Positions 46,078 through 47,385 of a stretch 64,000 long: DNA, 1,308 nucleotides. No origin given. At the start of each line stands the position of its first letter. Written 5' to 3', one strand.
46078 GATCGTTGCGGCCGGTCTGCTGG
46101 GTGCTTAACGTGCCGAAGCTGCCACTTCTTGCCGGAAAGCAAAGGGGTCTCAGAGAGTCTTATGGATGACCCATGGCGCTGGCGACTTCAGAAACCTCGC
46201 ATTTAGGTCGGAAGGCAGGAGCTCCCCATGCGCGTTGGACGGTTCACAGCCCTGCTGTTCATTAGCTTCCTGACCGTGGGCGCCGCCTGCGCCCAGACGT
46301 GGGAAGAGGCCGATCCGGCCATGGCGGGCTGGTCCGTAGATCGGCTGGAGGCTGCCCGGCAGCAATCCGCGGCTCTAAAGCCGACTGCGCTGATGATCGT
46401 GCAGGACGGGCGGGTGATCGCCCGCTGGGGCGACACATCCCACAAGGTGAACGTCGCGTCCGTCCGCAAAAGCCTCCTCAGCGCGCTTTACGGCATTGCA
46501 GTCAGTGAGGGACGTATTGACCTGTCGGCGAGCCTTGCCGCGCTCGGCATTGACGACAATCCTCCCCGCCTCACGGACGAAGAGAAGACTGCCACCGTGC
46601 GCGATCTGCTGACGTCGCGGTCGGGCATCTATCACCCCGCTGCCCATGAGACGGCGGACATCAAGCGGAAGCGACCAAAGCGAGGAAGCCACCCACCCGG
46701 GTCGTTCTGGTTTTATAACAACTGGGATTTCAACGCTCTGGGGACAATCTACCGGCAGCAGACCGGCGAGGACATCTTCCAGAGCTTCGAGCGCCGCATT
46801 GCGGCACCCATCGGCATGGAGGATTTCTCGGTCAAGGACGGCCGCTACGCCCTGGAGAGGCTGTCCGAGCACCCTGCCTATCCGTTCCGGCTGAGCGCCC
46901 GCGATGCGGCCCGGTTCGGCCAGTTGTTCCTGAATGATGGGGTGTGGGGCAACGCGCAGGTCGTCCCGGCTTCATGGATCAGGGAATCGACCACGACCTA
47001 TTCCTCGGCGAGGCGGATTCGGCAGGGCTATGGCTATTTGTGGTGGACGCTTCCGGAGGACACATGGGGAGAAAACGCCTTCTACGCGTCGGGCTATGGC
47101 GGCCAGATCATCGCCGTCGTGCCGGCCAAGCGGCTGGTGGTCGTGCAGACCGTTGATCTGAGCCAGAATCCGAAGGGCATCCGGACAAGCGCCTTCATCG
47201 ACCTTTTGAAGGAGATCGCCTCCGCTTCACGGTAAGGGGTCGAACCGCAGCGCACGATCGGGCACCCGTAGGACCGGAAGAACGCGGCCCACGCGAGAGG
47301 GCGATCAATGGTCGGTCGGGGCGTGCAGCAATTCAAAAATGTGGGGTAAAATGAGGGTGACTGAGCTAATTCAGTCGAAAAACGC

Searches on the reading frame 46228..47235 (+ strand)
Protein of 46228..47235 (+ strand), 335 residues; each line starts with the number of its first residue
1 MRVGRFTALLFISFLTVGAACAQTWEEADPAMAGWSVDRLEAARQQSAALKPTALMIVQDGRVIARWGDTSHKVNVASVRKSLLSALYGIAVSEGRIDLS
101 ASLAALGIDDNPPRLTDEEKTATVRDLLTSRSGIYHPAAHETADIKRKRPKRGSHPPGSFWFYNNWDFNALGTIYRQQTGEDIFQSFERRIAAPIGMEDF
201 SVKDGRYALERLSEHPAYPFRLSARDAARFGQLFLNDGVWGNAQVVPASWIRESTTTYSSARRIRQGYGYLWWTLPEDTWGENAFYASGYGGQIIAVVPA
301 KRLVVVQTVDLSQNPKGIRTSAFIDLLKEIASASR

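Call 67: search_protein_families(library=pfam, proteins=[window:46228-47235:+], max_evalue=0.001)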
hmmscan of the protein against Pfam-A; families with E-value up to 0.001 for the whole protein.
window:46228-47235:+ (335 aa): 1 family
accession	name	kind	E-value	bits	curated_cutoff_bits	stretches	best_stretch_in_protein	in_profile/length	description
PF00144.29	Beta-lactamase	-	2.1e-29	103.2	27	1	37-310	1-309/329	Beta-lactamase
